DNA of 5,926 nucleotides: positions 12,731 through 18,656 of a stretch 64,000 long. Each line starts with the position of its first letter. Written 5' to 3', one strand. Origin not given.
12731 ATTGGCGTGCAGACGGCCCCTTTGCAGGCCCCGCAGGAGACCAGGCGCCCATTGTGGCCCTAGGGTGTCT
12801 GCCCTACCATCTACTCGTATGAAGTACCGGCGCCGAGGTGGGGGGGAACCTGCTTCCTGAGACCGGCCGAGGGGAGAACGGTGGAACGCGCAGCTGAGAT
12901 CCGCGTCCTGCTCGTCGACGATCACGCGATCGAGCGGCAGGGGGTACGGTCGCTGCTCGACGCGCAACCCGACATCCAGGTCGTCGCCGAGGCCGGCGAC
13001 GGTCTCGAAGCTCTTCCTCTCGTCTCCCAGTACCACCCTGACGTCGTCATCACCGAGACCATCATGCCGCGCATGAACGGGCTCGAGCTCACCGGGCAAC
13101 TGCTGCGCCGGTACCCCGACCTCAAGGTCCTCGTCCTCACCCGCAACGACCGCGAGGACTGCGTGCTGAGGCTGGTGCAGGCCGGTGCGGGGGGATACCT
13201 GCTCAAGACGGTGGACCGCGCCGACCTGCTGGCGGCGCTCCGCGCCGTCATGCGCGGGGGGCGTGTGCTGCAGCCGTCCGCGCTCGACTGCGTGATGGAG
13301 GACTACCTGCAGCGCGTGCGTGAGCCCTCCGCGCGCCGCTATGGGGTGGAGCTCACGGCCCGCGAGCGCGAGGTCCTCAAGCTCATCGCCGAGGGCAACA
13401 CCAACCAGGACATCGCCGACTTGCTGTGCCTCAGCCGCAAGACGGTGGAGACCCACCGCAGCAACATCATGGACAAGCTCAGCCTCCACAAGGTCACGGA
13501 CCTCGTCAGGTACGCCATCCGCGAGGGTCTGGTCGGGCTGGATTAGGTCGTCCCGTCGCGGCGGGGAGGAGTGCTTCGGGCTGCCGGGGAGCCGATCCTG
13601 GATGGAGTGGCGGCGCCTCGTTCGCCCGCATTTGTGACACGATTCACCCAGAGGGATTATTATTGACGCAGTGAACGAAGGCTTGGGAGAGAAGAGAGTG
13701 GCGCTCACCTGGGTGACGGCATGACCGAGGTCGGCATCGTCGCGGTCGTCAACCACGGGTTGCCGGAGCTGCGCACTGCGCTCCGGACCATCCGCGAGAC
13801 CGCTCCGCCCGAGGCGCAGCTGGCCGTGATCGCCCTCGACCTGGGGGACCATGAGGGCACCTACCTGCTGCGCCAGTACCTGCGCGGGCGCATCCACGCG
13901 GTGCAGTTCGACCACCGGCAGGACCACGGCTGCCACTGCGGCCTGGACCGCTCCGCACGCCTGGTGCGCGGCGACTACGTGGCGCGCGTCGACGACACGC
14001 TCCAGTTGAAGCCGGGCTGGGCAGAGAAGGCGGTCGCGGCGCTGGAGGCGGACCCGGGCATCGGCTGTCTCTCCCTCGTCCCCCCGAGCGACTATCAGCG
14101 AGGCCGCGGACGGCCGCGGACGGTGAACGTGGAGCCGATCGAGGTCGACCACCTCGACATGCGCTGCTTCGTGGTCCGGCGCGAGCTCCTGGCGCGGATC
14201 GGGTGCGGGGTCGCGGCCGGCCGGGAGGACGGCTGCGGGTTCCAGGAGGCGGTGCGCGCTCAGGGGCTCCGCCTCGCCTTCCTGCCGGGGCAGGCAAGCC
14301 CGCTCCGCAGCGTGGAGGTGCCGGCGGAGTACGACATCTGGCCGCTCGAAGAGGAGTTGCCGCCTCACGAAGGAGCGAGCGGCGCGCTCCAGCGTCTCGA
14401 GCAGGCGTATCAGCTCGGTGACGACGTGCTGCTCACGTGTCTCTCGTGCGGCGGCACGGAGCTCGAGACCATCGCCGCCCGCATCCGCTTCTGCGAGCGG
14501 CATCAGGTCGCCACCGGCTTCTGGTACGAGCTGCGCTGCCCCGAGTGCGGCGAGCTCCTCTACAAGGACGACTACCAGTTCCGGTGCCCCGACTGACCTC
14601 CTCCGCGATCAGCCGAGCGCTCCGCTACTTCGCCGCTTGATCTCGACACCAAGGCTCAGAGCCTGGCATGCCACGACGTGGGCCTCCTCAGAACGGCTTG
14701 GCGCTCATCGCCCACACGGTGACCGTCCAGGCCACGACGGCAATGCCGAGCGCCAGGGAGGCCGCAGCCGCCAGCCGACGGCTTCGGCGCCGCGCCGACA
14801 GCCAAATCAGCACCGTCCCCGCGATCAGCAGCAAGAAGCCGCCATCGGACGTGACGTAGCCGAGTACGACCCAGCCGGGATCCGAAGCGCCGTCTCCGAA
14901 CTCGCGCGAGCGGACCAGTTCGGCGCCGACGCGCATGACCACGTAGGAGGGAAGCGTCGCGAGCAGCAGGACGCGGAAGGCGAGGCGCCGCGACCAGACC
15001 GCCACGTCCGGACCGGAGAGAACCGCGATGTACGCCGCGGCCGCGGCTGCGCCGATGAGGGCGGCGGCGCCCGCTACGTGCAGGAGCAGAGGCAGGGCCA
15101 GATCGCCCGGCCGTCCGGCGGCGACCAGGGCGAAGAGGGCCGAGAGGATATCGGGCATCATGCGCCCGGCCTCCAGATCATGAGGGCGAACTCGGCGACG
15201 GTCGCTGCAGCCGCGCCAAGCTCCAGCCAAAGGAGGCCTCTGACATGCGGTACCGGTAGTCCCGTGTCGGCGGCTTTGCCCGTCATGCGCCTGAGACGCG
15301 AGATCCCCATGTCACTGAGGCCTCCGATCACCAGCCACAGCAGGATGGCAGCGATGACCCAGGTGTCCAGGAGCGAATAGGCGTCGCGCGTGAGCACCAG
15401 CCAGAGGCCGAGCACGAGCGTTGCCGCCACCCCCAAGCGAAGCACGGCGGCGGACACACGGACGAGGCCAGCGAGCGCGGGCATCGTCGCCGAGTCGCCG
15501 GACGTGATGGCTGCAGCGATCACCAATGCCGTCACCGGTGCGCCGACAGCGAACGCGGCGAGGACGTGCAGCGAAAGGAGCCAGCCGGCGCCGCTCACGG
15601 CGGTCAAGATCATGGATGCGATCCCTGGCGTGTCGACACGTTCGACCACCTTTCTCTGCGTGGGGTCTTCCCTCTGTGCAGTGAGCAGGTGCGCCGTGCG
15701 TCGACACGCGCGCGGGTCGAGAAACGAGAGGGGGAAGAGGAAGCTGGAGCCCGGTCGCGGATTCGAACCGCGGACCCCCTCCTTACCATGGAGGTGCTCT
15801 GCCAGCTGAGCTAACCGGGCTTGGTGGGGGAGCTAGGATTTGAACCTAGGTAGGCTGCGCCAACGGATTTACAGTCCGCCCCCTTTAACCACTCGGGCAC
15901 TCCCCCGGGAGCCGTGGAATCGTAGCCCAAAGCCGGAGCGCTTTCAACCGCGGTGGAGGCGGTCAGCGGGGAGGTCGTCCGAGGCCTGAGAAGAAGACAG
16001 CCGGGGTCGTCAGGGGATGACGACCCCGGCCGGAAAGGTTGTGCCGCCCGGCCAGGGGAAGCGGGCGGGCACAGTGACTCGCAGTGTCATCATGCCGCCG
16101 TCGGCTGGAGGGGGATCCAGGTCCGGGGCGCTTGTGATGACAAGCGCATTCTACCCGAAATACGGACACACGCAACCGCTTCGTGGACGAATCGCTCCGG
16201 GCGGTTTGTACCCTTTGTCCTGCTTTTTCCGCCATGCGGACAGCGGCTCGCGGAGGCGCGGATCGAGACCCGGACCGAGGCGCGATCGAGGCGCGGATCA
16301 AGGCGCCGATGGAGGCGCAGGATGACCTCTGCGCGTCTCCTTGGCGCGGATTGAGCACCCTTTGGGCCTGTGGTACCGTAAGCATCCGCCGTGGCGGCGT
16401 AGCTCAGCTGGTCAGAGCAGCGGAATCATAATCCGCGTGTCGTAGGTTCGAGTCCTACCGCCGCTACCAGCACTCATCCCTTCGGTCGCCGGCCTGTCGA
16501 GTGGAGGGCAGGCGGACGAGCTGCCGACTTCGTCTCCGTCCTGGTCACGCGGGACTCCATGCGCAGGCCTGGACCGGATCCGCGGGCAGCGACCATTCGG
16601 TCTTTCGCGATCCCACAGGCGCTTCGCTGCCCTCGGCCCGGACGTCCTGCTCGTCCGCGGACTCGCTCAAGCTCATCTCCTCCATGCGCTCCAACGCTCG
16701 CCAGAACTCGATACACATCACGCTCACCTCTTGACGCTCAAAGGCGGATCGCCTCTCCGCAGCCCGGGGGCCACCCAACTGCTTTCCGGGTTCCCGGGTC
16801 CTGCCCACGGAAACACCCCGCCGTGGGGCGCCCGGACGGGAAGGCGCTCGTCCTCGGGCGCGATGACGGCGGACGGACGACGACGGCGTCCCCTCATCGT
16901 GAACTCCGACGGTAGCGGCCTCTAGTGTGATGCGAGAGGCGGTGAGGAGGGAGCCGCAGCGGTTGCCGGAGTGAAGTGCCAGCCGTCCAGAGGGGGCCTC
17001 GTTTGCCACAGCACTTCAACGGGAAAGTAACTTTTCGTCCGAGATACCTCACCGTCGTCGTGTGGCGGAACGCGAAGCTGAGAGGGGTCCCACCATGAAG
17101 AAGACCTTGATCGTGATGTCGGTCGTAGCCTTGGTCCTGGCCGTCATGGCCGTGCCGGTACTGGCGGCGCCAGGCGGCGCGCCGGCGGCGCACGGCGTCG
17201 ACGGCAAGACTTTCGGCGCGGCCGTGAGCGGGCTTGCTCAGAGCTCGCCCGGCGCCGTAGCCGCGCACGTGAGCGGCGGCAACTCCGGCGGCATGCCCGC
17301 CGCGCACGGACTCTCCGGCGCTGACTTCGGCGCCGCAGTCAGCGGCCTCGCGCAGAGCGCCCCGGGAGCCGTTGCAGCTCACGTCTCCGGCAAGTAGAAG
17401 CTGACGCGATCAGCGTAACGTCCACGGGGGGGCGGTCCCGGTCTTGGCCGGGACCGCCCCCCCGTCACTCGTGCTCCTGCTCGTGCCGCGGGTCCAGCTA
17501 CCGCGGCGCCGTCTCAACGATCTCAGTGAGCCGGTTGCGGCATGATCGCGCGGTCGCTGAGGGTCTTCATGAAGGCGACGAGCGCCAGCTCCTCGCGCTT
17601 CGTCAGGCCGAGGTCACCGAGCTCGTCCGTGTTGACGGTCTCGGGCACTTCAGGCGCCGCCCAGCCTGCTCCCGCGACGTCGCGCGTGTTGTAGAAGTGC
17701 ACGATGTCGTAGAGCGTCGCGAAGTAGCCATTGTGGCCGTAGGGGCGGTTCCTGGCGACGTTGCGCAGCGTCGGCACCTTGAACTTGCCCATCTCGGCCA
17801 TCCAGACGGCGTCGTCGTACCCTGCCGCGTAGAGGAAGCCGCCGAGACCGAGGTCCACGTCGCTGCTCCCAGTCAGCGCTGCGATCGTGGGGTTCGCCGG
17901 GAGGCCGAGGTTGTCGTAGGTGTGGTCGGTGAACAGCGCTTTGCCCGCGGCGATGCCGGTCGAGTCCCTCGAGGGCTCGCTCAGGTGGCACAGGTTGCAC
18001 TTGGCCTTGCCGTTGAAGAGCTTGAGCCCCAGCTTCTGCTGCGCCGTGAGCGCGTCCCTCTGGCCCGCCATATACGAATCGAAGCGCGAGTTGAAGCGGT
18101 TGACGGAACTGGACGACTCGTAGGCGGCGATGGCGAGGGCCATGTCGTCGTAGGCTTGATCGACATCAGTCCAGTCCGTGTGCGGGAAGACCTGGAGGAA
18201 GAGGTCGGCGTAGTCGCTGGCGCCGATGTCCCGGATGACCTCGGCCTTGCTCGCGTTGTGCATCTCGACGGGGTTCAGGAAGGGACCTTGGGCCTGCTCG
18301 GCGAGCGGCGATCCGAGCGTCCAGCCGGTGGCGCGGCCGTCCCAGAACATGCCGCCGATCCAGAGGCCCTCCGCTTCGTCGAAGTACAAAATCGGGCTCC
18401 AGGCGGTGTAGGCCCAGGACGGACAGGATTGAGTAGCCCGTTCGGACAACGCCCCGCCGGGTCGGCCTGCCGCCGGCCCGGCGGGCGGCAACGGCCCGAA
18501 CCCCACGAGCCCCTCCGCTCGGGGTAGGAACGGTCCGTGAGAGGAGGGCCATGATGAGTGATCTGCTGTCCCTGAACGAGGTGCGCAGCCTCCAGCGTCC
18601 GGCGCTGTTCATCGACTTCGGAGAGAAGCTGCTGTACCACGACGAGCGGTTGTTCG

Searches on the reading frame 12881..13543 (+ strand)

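Call 25: search_protein_families(library=ncbifam, proteins=[window:12881-13543:+])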
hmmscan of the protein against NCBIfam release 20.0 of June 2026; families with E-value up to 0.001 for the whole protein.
window:12881-13543:+ (221 aa): 103 families (the best 25 are shown)
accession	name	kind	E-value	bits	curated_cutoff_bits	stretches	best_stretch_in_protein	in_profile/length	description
NF011896.0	PRK15369.1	equivalog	3.2e-56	190.3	242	1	6-217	3-209/211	two component system response regulator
NF052445.1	RespRegMctR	equivalog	1e-47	162.2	300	1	7-217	2-204/205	two-component system response regulator MctR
NF047785.1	respo_reg_MadR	equivalog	8.8e-47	159.1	300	1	7-218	1-209/209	MadR family response regulator transcription factor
NF007935.0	PRK10651.1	equivalog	2e-41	141.6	250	1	4-204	4-202/216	two-component system response regulator NarL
NF007018.1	PRK09483.1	equivalog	1.2e-37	129.7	280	1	7-218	2-209/217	UvrY/SirA/GacA family response regulator transcription factor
NF007708.0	PRK10403.1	equivalog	9.3e-36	123.3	343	1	1-203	1-199/215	nitrate/nitrite response regulator protein NarP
NF007685.0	PRK10360.1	equivalog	6.6e-30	104.4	258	1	7-210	2-190/196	response regulator transcription factor UhpA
NF007403.0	PRK09935.1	equivalog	1.9e-27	96.3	271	1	8-214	5-206/210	fimbria biosynthesis transcriptional regulator FimZ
NF007419.0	PRK09958.1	equivalog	9.2e-26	90.7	251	1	10-215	4-201/204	acid-sensing system DNA-binding response regulator EvgA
NF006900.1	PRK09390.1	equivalog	8e-22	77.8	255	1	6-216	4-201/203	response regulator FixJ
NF001965.0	PRK00742.1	subfamily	6.6e-20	71.6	293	1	6-111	3-109/357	chemotaxis-specific protein-glutamate methyltransferase CheB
NF008098.0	PRK10840.1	equivalog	6.6e-20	71.5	235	1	6-211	3-204/216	response regulator transcription factor RcsB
NF040749.1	tetrathio_RR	equivalog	1.1e-19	70.9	290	1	10-210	3-186/191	tetrathionate respiration response regulator TtrR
NF008677.0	PRK11697.1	equivalog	3.1e-18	66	246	1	7-126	2-118/238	two-component system response regulator BtsR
NF041367.1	CheY_Halo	equivalog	1.7e-17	63.8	200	1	9-123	1-113/114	chemotaxis protein CheY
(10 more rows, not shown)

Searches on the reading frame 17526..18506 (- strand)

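Call 25: search_protein_families(library=ncbifam, proteins=[window:17526-18506:-])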
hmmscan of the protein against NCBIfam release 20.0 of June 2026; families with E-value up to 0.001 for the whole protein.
window:17526-18506:- (327 aa): 3 families
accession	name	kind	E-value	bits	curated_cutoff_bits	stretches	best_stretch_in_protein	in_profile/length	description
TIGR04039.1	MXAN_0977_Heme2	hypoth_equivalog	3.3e-29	102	362.85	1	70-326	85-331/336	MbnH family di-heme enzyme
TIGR03981.2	SAM_quin_mod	hypoth_equivalog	2.4e-18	66.2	340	1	87-272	198-358/411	His-Xaa-Ser system-associated MauG-like protein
TIGR03791.1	TTQ_mauG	equivalog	8.3e-18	64.6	443.85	1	49-318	63-280/291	tryptophan tryptophylquinone biosynthesis enzyme MauG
